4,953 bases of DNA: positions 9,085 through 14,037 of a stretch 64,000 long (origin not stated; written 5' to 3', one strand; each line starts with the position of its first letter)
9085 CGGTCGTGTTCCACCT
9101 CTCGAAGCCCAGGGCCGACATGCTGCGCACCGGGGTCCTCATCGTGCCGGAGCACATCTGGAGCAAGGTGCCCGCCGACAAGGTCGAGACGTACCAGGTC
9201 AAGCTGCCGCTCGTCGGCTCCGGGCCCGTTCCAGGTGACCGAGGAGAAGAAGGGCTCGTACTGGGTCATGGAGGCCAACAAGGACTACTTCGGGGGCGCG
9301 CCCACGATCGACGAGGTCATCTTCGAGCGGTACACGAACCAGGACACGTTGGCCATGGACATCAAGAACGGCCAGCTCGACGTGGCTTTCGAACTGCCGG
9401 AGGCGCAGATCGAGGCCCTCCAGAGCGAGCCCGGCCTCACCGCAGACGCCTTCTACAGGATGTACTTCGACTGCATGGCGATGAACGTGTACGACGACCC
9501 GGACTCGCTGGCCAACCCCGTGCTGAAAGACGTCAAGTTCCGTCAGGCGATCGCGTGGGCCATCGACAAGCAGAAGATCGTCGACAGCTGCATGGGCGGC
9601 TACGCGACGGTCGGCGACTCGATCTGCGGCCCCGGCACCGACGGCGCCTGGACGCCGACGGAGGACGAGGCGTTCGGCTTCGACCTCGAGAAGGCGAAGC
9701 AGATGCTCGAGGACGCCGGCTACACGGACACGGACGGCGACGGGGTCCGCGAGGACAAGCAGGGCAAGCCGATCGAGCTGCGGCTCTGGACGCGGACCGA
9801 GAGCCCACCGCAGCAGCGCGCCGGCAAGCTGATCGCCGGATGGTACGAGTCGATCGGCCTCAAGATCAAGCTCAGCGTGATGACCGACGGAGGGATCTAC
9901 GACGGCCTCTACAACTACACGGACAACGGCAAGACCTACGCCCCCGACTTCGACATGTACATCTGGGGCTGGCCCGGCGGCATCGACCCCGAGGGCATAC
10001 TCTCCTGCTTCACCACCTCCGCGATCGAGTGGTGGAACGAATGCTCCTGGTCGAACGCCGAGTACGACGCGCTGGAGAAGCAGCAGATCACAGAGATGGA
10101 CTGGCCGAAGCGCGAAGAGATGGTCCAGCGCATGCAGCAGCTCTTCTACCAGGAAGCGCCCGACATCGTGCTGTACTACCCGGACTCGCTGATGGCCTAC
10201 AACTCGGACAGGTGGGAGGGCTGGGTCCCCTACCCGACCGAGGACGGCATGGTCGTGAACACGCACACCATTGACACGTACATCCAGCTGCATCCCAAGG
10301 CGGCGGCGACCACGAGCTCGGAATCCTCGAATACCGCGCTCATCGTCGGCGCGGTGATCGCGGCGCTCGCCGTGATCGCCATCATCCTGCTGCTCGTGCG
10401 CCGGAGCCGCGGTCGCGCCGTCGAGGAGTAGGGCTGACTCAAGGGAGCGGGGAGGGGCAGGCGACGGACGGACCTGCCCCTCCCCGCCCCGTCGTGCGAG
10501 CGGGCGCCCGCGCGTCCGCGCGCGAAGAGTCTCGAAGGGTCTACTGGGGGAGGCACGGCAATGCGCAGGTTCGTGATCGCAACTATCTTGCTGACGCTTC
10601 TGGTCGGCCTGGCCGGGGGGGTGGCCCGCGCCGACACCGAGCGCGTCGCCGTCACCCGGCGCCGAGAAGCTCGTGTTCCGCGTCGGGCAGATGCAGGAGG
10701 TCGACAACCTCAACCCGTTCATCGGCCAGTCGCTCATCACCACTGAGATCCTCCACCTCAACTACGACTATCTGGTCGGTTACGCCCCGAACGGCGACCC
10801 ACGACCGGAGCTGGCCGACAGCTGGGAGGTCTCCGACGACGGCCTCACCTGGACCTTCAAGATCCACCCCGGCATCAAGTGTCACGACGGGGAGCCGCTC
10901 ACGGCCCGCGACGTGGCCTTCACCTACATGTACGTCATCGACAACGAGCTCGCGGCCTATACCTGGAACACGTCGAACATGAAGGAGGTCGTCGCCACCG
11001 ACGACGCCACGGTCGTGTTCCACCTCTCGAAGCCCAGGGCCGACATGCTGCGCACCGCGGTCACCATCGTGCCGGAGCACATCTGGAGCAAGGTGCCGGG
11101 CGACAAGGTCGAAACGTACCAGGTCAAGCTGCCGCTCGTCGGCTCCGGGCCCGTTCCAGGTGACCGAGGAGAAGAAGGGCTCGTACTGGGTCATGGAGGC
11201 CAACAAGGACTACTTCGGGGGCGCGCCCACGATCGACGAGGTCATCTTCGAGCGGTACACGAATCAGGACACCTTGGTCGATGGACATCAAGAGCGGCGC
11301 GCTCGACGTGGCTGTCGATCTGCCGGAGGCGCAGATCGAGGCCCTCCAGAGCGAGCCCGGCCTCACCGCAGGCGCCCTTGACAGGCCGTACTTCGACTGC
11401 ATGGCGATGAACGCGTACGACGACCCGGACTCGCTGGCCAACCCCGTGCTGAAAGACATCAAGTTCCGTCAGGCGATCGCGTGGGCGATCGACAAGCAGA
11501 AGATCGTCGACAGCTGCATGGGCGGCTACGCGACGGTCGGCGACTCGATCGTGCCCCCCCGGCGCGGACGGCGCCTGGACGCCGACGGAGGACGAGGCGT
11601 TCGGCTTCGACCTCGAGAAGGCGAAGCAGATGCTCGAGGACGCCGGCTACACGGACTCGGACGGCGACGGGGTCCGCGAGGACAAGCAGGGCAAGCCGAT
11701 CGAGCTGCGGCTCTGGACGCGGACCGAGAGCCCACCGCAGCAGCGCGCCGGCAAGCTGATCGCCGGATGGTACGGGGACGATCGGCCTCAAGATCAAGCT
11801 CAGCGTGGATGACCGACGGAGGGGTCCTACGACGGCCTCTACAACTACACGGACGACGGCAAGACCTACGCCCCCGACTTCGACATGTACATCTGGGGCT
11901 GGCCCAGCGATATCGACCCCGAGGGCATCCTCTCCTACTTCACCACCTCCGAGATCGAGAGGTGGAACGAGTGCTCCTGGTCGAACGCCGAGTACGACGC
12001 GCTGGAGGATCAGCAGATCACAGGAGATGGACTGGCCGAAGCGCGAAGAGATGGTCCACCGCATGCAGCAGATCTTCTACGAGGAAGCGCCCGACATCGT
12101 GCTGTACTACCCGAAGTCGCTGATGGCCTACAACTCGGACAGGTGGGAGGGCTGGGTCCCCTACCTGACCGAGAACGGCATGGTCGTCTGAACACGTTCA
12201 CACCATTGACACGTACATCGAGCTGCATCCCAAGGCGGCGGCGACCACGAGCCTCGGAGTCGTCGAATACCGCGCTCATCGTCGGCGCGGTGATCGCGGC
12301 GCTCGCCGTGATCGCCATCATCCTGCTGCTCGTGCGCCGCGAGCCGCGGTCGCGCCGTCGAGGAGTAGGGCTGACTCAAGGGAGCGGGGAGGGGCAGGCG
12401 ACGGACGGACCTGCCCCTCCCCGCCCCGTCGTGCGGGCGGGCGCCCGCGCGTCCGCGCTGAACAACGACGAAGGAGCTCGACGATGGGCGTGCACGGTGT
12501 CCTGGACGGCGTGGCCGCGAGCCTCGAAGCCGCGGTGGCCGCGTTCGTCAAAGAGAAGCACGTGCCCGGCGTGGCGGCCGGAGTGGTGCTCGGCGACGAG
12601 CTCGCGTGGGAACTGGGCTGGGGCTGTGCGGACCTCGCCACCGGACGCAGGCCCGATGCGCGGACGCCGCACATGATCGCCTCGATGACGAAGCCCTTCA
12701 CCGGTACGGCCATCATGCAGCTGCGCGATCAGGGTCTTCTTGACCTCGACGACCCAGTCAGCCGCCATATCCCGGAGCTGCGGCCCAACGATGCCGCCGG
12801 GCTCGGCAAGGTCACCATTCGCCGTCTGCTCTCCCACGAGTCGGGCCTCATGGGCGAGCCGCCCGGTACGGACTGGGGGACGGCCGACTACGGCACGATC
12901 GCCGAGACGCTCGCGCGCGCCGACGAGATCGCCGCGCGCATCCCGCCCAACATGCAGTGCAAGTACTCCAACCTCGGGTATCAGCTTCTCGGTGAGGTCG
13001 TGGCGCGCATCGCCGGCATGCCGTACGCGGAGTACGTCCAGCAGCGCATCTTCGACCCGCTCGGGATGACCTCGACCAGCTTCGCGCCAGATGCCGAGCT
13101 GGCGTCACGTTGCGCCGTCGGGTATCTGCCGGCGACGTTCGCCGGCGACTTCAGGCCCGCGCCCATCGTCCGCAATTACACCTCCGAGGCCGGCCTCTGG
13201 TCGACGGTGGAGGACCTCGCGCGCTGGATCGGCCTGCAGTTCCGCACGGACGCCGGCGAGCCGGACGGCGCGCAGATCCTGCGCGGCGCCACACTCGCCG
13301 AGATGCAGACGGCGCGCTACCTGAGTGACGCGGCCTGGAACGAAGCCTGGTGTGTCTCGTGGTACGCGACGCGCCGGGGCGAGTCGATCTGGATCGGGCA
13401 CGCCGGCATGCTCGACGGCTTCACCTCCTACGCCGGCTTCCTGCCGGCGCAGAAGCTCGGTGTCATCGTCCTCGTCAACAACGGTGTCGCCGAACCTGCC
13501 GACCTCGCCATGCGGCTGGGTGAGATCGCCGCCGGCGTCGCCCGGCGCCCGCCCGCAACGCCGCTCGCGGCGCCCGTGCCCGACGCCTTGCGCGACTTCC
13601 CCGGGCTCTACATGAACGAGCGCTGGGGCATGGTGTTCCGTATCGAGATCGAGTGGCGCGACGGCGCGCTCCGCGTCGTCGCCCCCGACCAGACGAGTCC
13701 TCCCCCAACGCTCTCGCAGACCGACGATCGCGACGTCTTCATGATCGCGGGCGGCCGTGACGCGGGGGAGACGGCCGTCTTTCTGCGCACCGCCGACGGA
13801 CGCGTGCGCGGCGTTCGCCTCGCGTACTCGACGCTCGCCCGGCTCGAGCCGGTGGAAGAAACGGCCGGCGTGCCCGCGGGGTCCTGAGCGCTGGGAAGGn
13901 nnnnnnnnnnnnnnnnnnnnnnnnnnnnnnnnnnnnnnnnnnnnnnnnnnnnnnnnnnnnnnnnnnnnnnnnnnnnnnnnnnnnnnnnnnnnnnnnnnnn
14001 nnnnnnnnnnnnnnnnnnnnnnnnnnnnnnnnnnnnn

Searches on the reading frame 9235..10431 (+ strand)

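Call 13: search_protein_families(library=pfam, proteins=[window:9235-10431:+])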
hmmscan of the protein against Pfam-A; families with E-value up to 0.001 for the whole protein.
window:9235-10431:+ (398 aa): 1 family
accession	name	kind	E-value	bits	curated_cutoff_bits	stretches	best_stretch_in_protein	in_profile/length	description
PF00496.27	SBP_bac_5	-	4.5e-50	171.2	32.4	1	2-261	124-362/368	Bacterial extracellular solute-binding proteins, family 5 Middle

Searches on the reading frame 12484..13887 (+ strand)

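Call 13: search_protein_families(library=pfam, proteins=[window:12484-13887:+])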
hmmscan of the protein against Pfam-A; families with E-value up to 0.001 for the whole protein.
window:12484-13887:+ (467 aa): 1 family
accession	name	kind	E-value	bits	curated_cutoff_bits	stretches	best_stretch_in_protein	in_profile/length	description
PF00144.29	Beta-lactamase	-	1.3e-74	251.8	27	1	15-337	2-314/329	Beta-lactamase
